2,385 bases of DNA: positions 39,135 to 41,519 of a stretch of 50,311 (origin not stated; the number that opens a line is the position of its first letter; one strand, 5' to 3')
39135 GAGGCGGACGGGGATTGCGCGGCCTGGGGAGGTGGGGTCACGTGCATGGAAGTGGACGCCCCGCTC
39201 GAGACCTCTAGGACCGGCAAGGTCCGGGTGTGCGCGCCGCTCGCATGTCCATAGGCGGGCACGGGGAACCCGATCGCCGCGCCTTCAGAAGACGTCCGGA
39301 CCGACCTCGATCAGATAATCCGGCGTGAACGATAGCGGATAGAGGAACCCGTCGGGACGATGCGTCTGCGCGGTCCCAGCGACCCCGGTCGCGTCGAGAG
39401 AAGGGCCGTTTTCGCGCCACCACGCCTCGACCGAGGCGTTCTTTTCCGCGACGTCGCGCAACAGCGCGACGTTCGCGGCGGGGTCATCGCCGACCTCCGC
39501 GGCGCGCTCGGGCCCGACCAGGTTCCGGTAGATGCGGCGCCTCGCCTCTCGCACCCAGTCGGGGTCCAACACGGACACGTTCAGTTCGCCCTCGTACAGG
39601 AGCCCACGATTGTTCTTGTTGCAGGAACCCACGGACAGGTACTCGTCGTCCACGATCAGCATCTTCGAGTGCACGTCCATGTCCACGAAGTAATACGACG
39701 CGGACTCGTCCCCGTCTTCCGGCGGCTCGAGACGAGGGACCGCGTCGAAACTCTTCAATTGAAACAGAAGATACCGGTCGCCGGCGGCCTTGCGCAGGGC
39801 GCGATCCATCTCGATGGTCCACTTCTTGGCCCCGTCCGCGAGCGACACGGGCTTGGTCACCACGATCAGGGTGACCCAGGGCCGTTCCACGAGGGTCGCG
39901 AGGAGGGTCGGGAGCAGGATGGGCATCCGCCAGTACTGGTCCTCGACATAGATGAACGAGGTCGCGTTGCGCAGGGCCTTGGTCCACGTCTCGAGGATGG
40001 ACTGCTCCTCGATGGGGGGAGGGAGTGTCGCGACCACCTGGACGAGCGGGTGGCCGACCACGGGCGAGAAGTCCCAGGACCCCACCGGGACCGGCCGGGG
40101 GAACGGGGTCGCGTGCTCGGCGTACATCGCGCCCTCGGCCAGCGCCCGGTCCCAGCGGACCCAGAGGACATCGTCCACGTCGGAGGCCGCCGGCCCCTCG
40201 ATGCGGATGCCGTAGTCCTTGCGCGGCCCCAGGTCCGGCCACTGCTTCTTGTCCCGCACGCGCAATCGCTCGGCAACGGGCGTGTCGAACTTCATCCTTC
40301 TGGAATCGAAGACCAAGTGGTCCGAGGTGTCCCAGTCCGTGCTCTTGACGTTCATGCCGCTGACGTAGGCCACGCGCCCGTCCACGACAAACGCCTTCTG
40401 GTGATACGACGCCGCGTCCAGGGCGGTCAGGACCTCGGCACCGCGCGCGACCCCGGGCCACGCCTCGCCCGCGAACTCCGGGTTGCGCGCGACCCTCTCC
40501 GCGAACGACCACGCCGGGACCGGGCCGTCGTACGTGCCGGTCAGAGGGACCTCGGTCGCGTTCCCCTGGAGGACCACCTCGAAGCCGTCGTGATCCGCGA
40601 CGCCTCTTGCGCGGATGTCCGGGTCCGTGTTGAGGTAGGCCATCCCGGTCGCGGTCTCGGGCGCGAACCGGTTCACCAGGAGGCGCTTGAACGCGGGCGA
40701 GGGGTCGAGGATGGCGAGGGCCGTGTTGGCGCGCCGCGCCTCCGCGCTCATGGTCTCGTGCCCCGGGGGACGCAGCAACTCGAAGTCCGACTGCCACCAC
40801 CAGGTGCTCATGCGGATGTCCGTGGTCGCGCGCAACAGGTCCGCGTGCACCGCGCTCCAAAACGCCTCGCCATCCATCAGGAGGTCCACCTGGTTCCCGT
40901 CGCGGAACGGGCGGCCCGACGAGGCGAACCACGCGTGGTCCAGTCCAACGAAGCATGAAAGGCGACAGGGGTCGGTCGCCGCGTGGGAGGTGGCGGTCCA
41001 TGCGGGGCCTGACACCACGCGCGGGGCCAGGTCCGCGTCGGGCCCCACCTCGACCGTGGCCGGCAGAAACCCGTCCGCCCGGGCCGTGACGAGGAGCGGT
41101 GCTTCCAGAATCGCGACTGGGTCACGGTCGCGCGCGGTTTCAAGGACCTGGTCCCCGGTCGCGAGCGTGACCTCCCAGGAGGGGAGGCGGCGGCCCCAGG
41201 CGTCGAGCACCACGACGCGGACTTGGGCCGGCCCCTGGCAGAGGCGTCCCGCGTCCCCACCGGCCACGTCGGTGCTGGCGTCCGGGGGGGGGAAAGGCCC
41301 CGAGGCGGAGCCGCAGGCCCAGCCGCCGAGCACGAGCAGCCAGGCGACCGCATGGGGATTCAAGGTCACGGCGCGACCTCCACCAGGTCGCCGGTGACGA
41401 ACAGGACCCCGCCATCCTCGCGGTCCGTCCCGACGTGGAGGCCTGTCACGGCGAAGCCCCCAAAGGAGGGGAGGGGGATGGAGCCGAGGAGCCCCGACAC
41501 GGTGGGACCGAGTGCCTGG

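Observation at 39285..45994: Four-gene secreted operon: lipoprotein, thiol-enzyme-like protein with a P-domain, lipoprotein, and HKD phospholipase D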

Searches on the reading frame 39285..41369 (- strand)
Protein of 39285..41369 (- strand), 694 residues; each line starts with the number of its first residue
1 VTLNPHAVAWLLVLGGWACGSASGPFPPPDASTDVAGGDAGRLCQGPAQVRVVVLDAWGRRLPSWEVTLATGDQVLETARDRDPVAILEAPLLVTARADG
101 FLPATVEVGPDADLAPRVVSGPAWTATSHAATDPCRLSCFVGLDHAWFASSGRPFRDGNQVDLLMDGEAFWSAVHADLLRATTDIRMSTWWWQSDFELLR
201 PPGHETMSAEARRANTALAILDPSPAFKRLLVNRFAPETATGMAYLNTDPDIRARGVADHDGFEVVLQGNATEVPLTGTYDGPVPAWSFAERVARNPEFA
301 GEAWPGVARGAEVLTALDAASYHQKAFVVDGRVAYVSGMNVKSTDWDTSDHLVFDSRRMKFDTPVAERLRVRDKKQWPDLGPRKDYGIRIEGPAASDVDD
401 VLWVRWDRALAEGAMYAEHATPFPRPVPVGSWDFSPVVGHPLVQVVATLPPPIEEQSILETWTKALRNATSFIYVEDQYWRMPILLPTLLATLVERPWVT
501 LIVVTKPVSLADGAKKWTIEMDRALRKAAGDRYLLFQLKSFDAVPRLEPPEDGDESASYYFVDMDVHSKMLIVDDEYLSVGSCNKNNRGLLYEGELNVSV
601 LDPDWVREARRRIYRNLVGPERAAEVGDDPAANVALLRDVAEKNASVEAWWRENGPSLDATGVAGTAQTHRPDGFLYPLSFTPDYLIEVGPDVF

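Call 4: search_protein_families(library=pfam, proteins=[window:39285-41369:-], max_evalue=0.1)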
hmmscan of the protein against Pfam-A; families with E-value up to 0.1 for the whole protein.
window:39285-41369:- (694 aa): 2 families
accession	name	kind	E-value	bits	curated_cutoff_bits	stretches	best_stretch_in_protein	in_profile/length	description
PF00614.28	PLDc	-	1.9e-11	43.9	21.9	2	321-340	4-23/28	Phospholipase D Active site motif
PF13091.12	PLDc_2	-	6e-11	42.7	27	1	564-612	77-127/132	PLD-like domain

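Call 5: search_protein_families(library=ncbifam, proteins=[window:39285-41369:-], max_evalue=0.1)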
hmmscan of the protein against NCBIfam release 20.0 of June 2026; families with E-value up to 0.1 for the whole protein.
window:39285-41369:- (694 aa): 4 families
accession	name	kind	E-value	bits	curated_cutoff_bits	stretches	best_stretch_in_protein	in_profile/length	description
NF008427.0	PRK11263.1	equivalog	1.3e-09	37.6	281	1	154-195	4-45/409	cardiolipin synthase ClsB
TIGR04265.1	bac_cardiolipin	equivalog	2.3e-08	33.5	290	1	566-609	400-443/483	cardiolipin synthase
NF038319.1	DISARM_DrmC_I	equivalog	0.073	12.6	133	0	563-609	181-227/236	DISARM system phospholipase D-like protein DrmC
NF009107.0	PRK12452.1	equivalog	0.079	11.7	787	0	558-610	418-470/509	cardiolipin synthase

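Call 7: search_solved_structures(query=window:39285-41369:-, max_evalue=1, show_alignments=1)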
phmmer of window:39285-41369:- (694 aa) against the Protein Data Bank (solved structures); distinct sequences matched with E-value up to 1: 9.
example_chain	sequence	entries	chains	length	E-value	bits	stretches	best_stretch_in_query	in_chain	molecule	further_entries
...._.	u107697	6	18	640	7e-07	31.2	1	566-605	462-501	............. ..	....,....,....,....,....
6ohr_A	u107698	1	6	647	0.00011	23.9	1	565-603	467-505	Phospholipase D1, chimeric constuct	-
6u8z_A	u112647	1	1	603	0.00013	23.7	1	565-603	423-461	Phospholipase D1,Phospholipase D1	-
6kz8_A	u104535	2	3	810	0.00025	22.7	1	563-590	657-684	Phospholipase D alpha 1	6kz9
7v53_A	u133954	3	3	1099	0.0025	19.4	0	565-601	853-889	Phospholipase D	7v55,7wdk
9fj0_A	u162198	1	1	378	0.9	11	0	565-618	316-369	Envelope phospholipase OPG057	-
9fiz_A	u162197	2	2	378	0.93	10.9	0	565-618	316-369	Envelope phospholipase OPG057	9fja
9fhk_B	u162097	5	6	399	0.97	10.9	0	565-618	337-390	Envelope phospholipase OPG057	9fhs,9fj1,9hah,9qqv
1otd_A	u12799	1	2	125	0.98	10.8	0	251-310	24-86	Photoactive yellow protein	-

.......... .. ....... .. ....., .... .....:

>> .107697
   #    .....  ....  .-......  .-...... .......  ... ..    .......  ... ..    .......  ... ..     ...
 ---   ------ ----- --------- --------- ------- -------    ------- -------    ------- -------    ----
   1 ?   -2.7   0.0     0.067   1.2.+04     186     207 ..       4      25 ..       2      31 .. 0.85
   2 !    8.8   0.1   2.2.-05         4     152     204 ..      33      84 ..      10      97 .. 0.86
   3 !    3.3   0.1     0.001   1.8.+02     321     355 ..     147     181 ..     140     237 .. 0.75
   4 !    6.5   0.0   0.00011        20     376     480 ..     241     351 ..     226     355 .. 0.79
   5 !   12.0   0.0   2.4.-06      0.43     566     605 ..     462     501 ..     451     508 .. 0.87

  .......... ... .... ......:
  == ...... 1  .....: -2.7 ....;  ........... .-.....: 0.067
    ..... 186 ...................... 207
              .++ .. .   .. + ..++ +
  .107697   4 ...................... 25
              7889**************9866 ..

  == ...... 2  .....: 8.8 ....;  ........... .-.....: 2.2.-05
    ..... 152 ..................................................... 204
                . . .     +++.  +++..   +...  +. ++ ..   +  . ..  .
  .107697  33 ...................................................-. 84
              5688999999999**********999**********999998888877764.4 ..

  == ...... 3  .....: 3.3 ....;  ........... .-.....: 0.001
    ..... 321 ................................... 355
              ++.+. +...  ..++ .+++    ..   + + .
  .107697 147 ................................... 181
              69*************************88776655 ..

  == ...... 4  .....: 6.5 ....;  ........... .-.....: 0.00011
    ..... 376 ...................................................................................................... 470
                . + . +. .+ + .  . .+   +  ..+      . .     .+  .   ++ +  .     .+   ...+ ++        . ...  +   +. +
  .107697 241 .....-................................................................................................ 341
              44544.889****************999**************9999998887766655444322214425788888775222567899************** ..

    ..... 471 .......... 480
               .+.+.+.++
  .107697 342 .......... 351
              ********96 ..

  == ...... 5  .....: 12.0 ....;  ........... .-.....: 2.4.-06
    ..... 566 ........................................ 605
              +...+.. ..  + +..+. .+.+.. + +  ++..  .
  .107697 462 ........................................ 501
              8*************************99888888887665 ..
